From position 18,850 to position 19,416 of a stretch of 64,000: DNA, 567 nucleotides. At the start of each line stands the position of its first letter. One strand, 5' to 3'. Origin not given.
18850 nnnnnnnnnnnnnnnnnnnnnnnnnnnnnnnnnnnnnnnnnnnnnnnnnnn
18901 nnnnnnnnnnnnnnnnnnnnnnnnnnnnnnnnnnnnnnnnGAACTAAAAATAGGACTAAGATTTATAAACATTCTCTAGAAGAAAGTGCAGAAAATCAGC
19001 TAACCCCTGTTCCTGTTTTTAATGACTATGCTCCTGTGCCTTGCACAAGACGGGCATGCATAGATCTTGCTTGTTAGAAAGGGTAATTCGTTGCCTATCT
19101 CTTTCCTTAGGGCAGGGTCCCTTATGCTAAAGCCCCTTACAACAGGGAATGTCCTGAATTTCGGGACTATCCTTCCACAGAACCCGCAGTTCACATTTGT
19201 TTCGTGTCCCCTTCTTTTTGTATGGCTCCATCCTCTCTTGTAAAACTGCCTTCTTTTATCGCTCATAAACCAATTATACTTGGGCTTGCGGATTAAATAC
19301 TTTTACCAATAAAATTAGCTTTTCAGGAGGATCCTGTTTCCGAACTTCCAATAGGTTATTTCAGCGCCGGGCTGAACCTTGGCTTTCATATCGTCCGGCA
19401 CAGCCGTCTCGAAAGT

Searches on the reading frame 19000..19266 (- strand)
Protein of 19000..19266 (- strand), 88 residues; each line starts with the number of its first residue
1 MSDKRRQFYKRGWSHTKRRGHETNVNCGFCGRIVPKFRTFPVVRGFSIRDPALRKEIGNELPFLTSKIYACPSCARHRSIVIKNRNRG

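Call 31: search_protein_families(library=pfam, proteins=[window:19000-19266:-], max_evalue=0.01)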
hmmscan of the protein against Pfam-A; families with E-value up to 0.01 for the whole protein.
window:19000-19266:- (88 aa): 1 family
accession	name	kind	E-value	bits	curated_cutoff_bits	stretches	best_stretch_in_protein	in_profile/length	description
PF01283.25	Ribosomal_S26e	-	3.8e-06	27.7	27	1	1-87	1-89/108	Ribosomal protein S26e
